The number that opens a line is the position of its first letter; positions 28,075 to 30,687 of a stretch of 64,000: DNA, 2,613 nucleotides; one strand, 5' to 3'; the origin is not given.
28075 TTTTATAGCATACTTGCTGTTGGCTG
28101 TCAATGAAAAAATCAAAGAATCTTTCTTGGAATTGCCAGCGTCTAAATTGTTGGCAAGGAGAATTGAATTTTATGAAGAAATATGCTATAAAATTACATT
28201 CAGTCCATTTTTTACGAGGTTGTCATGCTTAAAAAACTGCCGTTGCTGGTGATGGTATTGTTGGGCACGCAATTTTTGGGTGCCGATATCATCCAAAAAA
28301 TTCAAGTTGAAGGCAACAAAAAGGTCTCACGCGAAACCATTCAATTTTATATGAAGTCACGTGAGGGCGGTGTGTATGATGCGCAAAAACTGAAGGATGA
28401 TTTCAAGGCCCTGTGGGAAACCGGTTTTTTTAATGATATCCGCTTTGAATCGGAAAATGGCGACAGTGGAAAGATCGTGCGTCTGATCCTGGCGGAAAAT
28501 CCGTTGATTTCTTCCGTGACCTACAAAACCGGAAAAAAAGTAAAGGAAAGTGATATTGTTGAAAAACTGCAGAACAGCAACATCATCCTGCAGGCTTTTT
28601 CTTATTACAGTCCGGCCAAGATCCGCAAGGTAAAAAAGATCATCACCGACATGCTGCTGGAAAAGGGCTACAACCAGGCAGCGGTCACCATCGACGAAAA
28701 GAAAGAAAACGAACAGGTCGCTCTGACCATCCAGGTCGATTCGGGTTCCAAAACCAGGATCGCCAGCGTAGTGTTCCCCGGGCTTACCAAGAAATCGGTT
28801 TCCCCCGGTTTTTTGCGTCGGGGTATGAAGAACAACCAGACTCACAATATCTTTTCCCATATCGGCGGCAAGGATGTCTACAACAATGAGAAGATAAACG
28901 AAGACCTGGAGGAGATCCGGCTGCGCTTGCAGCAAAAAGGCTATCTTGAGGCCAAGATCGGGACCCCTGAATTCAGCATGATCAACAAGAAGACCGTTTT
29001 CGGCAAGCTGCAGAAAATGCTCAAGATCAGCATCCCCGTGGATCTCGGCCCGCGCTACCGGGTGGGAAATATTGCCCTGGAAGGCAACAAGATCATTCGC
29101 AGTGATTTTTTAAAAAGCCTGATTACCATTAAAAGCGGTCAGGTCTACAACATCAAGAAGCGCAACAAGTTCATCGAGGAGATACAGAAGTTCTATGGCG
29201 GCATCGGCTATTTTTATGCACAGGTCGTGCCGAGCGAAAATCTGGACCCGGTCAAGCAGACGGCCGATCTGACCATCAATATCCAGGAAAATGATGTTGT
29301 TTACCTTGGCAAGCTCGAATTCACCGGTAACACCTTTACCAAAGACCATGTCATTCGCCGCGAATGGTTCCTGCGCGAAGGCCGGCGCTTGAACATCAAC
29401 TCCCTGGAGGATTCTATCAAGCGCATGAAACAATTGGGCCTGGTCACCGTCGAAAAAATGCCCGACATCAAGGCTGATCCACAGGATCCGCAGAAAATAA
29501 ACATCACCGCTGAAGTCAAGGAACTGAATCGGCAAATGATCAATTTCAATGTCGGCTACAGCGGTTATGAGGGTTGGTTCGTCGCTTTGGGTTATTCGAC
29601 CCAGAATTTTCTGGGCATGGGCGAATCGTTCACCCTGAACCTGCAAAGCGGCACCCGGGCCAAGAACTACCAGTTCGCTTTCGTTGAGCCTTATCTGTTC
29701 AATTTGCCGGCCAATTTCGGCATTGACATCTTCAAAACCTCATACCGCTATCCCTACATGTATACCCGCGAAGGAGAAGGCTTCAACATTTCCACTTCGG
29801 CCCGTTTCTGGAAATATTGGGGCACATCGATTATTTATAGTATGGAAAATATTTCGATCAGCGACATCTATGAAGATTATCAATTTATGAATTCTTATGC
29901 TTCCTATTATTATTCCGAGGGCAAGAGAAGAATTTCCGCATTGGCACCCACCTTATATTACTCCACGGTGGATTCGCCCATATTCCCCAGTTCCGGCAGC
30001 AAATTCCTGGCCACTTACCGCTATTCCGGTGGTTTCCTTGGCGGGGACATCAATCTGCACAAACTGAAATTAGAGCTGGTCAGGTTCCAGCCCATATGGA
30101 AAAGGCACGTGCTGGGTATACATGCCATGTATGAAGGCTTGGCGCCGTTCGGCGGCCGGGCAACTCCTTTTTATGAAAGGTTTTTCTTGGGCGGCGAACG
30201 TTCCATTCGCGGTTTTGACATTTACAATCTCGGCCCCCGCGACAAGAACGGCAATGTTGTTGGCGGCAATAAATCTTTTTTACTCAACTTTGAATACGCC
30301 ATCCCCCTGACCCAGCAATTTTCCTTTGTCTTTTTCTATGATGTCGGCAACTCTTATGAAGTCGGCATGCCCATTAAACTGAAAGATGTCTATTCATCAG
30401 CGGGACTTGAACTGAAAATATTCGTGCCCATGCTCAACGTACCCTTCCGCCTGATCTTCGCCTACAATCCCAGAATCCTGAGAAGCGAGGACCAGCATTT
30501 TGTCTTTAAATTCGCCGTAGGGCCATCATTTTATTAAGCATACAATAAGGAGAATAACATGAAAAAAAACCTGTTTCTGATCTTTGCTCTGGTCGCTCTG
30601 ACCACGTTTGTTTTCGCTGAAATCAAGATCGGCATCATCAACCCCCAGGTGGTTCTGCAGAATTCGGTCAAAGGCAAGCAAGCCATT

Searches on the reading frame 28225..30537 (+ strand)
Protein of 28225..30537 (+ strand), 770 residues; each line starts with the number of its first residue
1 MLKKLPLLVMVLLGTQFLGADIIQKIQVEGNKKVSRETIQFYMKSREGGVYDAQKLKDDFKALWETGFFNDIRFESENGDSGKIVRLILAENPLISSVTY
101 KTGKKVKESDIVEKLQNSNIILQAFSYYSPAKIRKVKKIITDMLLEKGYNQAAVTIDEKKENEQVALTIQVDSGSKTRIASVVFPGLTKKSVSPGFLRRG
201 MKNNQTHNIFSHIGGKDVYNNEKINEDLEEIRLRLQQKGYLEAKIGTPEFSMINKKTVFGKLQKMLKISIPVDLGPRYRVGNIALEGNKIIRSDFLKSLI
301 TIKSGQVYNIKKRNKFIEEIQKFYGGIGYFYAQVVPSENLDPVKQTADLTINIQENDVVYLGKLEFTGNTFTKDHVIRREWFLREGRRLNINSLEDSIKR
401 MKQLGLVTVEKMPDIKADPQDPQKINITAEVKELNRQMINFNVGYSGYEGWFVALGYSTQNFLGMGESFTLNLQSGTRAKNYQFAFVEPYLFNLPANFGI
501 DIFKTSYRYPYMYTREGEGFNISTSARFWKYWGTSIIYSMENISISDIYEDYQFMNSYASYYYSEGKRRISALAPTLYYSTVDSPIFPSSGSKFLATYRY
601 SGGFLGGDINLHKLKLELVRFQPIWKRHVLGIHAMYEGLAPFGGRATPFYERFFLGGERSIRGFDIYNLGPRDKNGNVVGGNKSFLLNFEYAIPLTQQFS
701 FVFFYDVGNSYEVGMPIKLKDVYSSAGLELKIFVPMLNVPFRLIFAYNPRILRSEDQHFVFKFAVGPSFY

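Call 43: search_protein_families(library=ncbifam, proteins=[window:28225-30537:+], max_evalue=0.00001)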
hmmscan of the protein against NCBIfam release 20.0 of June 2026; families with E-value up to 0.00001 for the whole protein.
window:28225-30537:+ (770 aa): 7 families
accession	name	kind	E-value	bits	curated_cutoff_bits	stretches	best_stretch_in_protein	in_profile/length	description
TIGR03303.1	OM_YaeT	equivalog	2.5e-134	449.4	297.15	1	22-769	2-741/741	outer membrane protein assembly factor BamA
NF008287.0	PRK11067.1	subfamily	1.3e-57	195.7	1181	1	17-672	18-670/802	outer membrane protein assembly factor BamA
NF047950.2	ATportTamA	equivalog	8.9e-33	113.7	625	1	133-768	51-568/569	autotransporter assembly complex protein TamA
NF052279.1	lipo_TamL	exception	1.7e-25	89.6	400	2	613-713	563-671/747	translocation and assembly module lipoprotein TamL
NF058613.1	OMPAssmBamADein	equivalog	2.9e-24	85.1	1050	1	280-476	333-524/857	outer membrane protein assembly factor BamA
TIGR00992.1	3a0901s03IAP75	subfamily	7e-14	51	1163.25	1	306-491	218-421/718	IAP75 family chloroplast envelope protein translocase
NF047779.1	Omp85_fam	subfamily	3.4e-06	26.8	200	1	567-732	221-394/423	Omp85 family outer membrane protein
